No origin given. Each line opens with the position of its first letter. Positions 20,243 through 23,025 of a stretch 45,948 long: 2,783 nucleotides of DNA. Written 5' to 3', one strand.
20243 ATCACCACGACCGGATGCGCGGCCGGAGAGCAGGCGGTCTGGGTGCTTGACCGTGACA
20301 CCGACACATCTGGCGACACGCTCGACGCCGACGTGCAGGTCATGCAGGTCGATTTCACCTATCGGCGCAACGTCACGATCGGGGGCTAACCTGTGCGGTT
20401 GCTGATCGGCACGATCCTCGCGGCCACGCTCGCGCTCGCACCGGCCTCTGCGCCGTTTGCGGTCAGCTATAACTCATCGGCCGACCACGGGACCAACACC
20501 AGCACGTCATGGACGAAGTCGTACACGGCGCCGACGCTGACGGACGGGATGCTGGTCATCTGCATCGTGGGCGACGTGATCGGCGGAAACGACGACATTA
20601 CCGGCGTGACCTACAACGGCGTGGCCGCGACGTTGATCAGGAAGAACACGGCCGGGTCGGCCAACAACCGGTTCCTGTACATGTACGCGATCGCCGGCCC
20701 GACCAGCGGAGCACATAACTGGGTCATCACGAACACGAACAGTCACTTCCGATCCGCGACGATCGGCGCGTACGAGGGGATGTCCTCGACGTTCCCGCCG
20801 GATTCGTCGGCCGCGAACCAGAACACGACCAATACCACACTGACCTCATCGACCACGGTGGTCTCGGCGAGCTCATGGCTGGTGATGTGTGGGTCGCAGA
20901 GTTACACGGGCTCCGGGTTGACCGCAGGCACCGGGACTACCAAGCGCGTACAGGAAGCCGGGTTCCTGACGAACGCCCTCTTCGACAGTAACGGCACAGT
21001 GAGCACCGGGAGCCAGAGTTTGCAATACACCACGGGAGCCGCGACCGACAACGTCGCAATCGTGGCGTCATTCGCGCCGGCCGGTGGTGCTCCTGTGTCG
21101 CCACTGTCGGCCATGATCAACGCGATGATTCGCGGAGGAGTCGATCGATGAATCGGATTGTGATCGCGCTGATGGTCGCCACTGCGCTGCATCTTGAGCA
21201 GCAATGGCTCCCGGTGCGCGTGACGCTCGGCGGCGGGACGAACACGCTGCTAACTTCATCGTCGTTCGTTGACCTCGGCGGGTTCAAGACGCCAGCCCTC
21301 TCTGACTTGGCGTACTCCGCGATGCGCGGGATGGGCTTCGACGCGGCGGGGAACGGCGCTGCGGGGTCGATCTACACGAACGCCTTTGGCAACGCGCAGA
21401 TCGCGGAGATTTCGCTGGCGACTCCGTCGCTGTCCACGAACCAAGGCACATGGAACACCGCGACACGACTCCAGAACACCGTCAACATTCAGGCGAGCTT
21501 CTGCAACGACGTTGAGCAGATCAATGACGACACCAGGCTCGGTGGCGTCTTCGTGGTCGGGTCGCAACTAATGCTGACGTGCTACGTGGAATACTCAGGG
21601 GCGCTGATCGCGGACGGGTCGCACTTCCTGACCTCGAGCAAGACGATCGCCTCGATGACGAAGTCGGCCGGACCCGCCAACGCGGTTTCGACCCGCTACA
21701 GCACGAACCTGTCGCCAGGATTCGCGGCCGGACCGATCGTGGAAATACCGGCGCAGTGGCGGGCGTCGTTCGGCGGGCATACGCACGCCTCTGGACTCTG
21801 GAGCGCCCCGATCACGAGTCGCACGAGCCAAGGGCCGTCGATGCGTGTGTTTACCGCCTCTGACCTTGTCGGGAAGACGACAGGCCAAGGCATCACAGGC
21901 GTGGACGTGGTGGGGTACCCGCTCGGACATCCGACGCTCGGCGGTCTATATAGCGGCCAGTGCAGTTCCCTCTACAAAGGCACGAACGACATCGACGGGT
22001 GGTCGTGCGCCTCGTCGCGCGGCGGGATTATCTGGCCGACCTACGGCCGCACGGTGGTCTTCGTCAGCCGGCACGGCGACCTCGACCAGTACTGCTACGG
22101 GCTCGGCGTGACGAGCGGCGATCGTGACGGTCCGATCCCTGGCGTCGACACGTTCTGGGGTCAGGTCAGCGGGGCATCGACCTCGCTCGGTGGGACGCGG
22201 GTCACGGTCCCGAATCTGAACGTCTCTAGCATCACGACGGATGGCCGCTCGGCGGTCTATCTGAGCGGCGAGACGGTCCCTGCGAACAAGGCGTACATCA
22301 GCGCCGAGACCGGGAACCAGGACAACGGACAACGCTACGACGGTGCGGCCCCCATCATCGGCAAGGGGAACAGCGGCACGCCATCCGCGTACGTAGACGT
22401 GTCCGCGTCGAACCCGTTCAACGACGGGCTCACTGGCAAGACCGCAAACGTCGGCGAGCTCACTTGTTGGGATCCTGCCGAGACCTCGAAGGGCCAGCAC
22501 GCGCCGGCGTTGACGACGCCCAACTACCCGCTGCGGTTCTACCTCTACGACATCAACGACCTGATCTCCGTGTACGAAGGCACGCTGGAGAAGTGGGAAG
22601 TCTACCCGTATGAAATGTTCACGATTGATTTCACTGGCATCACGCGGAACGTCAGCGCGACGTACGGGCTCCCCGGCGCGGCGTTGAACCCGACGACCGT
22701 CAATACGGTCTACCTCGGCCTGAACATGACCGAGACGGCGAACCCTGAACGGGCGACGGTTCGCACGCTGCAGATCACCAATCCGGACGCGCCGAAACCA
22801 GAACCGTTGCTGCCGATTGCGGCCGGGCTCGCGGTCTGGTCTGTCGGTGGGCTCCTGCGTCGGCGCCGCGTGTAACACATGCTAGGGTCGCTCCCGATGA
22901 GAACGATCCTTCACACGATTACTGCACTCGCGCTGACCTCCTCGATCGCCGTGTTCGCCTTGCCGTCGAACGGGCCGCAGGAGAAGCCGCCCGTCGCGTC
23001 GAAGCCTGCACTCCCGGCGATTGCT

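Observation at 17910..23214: Fibre-position cluster of five proteins with signal-peptide-like N-termini, one ending in a PEP-CTERM exosortase sorting signal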

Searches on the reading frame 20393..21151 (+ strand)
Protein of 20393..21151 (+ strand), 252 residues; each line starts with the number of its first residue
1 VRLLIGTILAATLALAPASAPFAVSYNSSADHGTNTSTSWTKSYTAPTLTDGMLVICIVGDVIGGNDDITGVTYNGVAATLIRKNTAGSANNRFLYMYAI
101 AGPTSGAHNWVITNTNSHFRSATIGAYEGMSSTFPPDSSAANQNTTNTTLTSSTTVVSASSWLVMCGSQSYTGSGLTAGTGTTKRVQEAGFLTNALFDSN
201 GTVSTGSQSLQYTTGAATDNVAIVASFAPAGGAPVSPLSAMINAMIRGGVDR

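Call 5: search_protein_families(library=ncbifam, proteins=[window:20393-21151:+], max_evalue=1)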
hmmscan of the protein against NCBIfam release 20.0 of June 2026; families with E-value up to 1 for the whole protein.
window:20393-21151:+ (252 aa): 1 family
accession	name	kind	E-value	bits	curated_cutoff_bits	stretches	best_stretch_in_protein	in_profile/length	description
NF053514.2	JUQZ_fam_ocin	equivalog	0.2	11.9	40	0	1-52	1-52/107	BLB8/JUQZ-1 family protein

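Call 6: search_protein_families(library=pfam, proteins=[window:20393-21151:+], max_evalue=1)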
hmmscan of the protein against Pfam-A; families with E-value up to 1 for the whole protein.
window:20393-21151:+ (252 aa): 0 families

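Call 7: search_protein_families(library=phrogs, proteins=[window:20393-21151:+], max_evalue=0.1)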
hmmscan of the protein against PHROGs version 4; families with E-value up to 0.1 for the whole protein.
window:20393-21151:+ (252 aa): 0 families

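Call 83: search_dna_similar(query=window:20393-21151:+, collection=phages, mode=protein, max_evalue=0.01)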
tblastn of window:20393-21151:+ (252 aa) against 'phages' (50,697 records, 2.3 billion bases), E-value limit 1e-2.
No match.

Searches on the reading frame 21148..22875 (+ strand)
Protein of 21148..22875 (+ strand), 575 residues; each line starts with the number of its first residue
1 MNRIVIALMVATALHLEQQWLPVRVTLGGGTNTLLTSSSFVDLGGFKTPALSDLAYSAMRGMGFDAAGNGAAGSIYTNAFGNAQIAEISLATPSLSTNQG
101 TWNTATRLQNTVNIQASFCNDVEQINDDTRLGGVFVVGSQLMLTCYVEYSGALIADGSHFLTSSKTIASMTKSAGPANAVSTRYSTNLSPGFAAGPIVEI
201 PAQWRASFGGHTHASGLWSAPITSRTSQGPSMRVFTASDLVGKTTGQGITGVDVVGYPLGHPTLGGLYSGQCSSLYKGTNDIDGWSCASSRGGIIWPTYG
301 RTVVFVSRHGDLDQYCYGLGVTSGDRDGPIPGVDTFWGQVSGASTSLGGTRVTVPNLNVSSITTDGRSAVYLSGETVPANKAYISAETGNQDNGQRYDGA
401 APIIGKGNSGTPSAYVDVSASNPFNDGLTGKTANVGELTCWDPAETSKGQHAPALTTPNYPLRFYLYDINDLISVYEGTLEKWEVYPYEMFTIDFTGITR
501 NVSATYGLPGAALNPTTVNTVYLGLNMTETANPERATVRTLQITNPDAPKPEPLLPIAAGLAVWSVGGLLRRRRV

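Call 5: search_protein_families(library=ncbifam, proteins=[window:21148-22875:+], max_evalue=1)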
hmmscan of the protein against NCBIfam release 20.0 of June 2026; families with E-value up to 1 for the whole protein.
window:21148-22875:+ (575 aa): 0 families

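Call 6: search_protein_families(library=pfam, proteins=[window:21148-22875:+], max_evalue=1)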
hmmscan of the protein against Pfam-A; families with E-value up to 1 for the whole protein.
window:21148-22875:+ (575 aa): 1 family
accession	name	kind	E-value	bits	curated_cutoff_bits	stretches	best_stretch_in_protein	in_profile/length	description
PF22436.1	PilE_C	-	0.73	10.5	27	1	73-151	19-94/111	PilE, C-terminal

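Call 7: search_protein_families(library=phrogs, proteins=[window:21148-22875:+], max_evalue=0.1)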
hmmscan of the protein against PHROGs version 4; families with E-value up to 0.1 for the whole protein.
window:21148-22875:+ (575 aa): 0 families

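Call 10: search_dna_similar(query=window:21148-22875:+, collection=phages, mode=protein, max_evalue=0.001)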
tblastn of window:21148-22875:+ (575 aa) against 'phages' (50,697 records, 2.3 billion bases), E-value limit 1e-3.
No match.

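Call 13: find_homologous_proteins(query=window:21148-22875:+, max_evalue=0.001)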
Query window:21148-22875:+ (575 aa): 6 proteins with E <= 0.001 among 8000 candidates.
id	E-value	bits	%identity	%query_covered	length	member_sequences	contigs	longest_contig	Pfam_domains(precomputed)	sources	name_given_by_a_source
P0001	0.0e+0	1299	100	100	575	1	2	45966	-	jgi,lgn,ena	-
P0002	2.2e-159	550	70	62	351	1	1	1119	-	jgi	jgi:hypothetical protein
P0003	6.4e-34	135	36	48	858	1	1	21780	PF13229.13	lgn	-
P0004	5.3e-19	86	27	63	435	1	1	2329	-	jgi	jgi:hypothetical protein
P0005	6.2e-15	73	30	36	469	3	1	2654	-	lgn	-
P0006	2.3e-5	41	27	48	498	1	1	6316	-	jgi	-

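Call 15: find_encoding_contigs(protein=P0001, flank=10000, max_places=6)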
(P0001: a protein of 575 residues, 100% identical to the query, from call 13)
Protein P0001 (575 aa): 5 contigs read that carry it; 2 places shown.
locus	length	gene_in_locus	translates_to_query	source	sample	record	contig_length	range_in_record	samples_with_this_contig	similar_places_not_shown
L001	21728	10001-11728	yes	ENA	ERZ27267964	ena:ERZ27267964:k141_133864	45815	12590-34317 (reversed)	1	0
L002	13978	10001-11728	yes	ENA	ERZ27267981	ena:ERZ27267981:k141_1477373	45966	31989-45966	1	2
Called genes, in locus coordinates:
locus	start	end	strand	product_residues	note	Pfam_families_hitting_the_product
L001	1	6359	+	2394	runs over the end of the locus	-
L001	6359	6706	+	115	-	-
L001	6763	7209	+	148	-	-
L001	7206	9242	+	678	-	-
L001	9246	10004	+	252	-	-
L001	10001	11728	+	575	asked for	-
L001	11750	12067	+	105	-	-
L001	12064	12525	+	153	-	PF07486:Hydrolase_2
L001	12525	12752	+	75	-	-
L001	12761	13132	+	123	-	-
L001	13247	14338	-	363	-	PF00589:Phage_integrase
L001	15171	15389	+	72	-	PF13560:HTH_31, PF01381:HTH_3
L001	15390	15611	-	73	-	-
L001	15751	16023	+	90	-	-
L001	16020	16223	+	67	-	PF12728:HTH_17 (weak)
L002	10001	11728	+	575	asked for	-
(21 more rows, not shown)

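Call 31: search_solved_structures(query=window:21148-22875:+, max_evalue=1, show_alignments=2)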
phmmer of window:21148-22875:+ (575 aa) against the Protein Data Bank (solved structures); distinct sequences matched with E-value up to 1: 0.

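Call 35: search_protein_families(library=pfam, proteins=[P0006, P0003], max_evalue=10)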
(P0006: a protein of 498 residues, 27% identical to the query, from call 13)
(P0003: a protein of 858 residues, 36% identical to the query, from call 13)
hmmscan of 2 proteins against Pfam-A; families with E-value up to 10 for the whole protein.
P0006 (498 aa): 1 family
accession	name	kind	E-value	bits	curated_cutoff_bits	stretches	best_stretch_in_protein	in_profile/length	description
PF14575.11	EphA2_TM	-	0.28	12.3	28.9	1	150-164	59-73/74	Ephrin type-A receptor 2 transmembrane domain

P0003 (858 aa): 2 families
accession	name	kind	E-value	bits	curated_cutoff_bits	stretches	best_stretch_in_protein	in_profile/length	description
PF13229.12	Beta_helix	-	9.2e-08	32.3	25.9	2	211-409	10-152/158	Right handed beta helix region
PF17161.10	DUF5123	-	0.00012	23.6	35.1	1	335-433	4-102/113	Domain of unknown function (DUF5123)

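Call 42: predict_structure(alignment_id=A1)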
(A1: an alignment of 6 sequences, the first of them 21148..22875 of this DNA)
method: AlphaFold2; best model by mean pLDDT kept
length: 575 residues; sequences in the alignment: 6
mean_pLDDT: 45.5   pTM: 0.53
mean pLDDT of the five models: 45.5, 41.9, 38.6, 38.0, 33.3
residues with pLDDT >= 90: 0; 70-90: 58; 50-70: 152; < 50: 365
segments of 3 or more residues with pLDDT < 50: 1-34, 52-59, 68-71, 80-82, 114-132, 146-196, 217-229, 258-292, 309-460, 496-507, 528-533, 552-575
pLDDT, mean of each block of 10 residues (from residue 1): 42 36 30 49 68 47 53 57 59 71 71 42 40 52 49 38 42 28 28 43 73 54 38 66 55 57 35 32 31 57 61 31 29 27 27 35 36 34 31 29 29 34 37 33 29 35 70 76 60 51 43 59 58 57 65 41 39 39
secondary structure, 60 per line:
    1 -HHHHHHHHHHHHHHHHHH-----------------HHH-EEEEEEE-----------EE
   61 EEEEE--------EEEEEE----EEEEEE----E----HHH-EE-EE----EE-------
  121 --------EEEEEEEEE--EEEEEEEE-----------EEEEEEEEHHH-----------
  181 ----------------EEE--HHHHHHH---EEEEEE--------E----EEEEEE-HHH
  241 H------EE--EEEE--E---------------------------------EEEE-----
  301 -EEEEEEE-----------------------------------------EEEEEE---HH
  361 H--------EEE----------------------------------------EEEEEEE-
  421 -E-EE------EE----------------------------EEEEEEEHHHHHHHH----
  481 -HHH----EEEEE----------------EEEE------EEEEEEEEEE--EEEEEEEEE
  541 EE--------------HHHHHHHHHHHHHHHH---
elements in order: H2-19 E41-47 E59-65 E74-79 E84-89 E129-137 E140-147 E159-166 E197-199 H202-208 E212-217 E231-236 H238-241 E252-255 E292-295 E302-308 E350-355 E370-372 E413-419 E462-468 H469-476 E489-493 E510-513 E520-529 E532-542 H557-572

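Call 60: find_homologous_proteins(query=A1, max_evalue=0.001)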
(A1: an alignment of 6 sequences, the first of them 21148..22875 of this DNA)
Query A1 (6 sequences) (575 aa, profile of the alignment): 4 proteins with E <= 0.001 among 8000 candidates.
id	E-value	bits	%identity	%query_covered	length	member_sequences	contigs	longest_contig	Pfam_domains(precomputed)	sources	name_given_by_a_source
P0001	6.4e-169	581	100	100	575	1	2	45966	-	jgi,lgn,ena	-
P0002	1.6e-88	316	70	62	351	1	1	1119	-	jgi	jgi:hypothetical protein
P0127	1.5e-58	217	28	31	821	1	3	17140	PF17957.8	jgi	jgi:hypothetical protein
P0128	5.8e-13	67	32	52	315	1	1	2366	-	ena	-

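Call 70: search_protein_representatives(alignment_id=A1)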
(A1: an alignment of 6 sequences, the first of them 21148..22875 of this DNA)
Query: 6 sequences, 451 profile positions. Proteins with E-value up to 0.001 (for the whole library): 3299; up to 1e-10: 2561; up to 1e-30: 1466. The best 150 are listed.
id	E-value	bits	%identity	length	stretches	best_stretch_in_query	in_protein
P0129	2.4e-205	699.2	-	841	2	40-417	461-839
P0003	1.6e-160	551.4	-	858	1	10-414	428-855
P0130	2.2e-146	504.8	-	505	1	23-416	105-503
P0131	1.5e-144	498.8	-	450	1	13-416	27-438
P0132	2.6e-138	478.2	-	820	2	31-419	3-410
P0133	1.3e-134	466.0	-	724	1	24-416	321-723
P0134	1.7e-133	462.3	-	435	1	33-423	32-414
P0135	4.1e-130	451.2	-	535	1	26-430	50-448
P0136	9.1e-125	433.5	-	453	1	30-408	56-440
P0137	3.3e-124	431.7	-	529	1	20-424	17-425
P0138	2.1e-123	429.0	-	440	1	29-431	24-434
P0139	2.9e-123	428.6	-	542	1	8-433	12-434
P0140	3.7e-123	428.2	-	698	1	24-429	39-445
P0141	9.1e-123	426.9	-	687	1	32-418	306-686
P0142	1.1e-122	426.7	-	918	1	14-432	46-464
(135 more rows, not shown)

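Call 74: search_solved_structures(query=A5, max_evalue=1, show_alignments=2)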
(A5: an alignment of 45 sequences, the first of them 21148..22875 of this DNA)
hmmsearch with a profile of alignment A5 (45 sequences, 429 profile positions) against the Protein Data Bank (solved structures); distinct sequences matched with E-value up to 1: 0.

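Call 75: search_protein_families(library=pfam, alignment_id=A5, max_evalue=0.01)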
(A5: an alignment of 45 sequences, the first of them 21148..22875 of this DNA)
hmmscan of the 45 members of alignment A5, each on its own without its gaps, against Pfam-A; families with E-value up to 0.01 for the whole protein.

A. member 1, window:21148-22875:+ (575 aa): 0 families

B. families by the number of members that match (of 45 scanned): 3 families
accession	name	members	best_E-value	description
PF00404.24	Dockerin_1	2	1e-06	Dockerin type I domain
PF18962.6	Por_Secre_tail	1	4.6e-06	Secretion system C-terminal sorting domain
PF00770.24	Peptidase_C5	1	0.0079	Adenovirus endoprotease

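Call 107: fold_search(model_id=the predicted structure, library=pdb)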
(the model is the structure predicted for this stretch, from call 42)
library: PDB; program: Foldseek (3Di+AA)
matches with E <= 10: 519; with E <= 0.001: 0
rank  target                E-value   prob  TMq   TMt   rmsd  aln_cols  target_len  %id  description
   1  5hx0_B                7.6e-03  0.80  0.26  0.37  15.5       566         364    8  Crystal structure of unknown function protein Dfer_1899 fromDyadobacter fermentans DSM 18053 (released 2016-02-17)
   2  5aja_A                8.0e-03  0.20  0.13  0.19  16.0       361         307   11  Crystal structure of mandrill SAMHD1 (amino acid residues 1-114) bound to Vpx isolated from mandrill and human DCAF1 ( (released 2015-04-22)
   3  8t8s_B                1.9e-02  0.14  0.13  0.12  20.5       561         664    8  Sortilin-PGRN peptide complex (released 2024-06-26)
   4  3f6k_A                2.2e-02  0.14  0.13  0.12  19.6       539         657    9  Crystal structure of the Vps10p domain of human sortilin/NTS3 in complex with neurotensin (released 2008-12-30)
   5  9a40_B                2.4e-02  0.66  0.23  0.32  17.5       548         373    8  model of Cullin4 (released 2024-09-18)
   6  4n4b                  2.7e-02  0.54  0.21  0.32  11.1       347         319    9  Crystal Structure of the alpha-L-arabinofuranosidase PaAbf62A from Podospora anserina (released 2014-01-15)
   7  5b6s_A                3.2e-02  0.54  0.22  0.34  12.4       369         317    9  Catalytic domain of Coprinopsis cinerea GH62 alpha-L-arabinofuranosidase (released 2016-09-07)
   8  6qk7_A                3.6e-02  0.41  0.23  0.13  15.7       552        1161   10  Elongator catalytic subcomplex Elp123 lobe (released 2019-07-17)
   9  4n2z_A                3.8e-02  0.38  0.20  0.31  11.8       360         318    8  Crystal Structure of the alpha-L-arabinofuranosidase PaAbf62A from Podospora anserina in complex with cellotriose (released 2014-01-15)
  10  8y6b_D                4.0e-02  0.35  0.18  0.19  10.7       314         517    8  Structure of human LGI1-ADAM22 complex in space group P212121 (released 2024-02-14)
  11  8og6                  4.0e-02  0.16  0.15  0.23  14.3       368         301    9  Crystal structure of human DCAF1 WD40 repeats (Q1250L) in complex with compound 1 (released 2023-06-14)
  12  7b9c_A                4.4e-02  0.35  0.16  0.12  14.6       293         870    5  Structure of a minimal SF3B core in complex with spliceostatin A (form I) (released 2021-08-04)
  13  8oo5                  5.0e-02  0.18  0.15  0.24  15.4       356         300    9  Crystal structure of human DCAF1 WD40 repeats (Q1250L) in complex with compound 13 (released 2023-05-24)
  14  6rqh_S                5.9e-02  0.13  0.16  0.15  28.2       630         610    8  RNA Polymerase I Closed Conformation 1 (CC1) (released 2019-12-11)
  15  8hpy_D                6.9e-02  0.33  0.17  0.19  15.9       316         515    8  Crystal structure of human LGI1-ADAM22 complex (released 2023-12-13)
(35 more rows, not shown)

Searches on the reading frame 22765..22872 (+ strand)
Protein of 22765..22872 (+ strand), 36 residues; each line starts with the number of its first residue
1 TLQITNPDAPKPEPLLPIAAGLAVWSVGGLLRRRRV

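Call 35: search_protein_families(library=pfam, proteins=[window:22765-22872:+], max_evalue=10)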
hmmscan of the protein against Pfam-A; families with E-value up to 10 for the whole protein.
seq(36 aa): 1 family
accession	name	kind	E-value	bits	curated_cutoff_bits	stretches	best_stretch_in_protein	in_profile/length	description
PF00746.26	Gram_pos_anchor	-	0.16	12.4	20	1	13-35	17-39/43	LPXTG cell wall anchor motif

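Call 36: search_protein_families(library=ncbifam, proteins=[window:22765-22872:+, window:22780-22872:+], max_evalue=10)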
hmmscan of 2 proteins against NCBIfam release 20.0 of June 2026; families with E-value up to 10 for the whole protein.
seq(36 aa): 2 families
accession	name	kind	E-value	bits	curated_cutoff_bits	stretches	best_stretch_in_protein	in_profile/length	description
TIGR03382.1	GC_trans_RRR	domain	0.024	15.3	15.85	1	17-35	9-27/27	MYXO-CTERM sorting domain-containing protein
NF033191.4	JDVT-CTERM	domain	0.9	9.5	27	1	5-35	9-34/35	JDVT-CTERM domain-containing protein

seq(31 aa): 2 families
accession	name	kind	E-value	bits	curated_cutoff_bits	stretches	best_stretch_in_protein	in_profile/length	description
TIGR03382.1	GC_trans_RRR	domain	0.016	15.8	15.85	1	12-30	9-27/27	MYXO-CTERM sorting domain-containing protein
NF033191.4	JDVT-CTERM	domain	2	8.4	27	1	3-30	11-34/35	JDVT-CTERM domain-containing protein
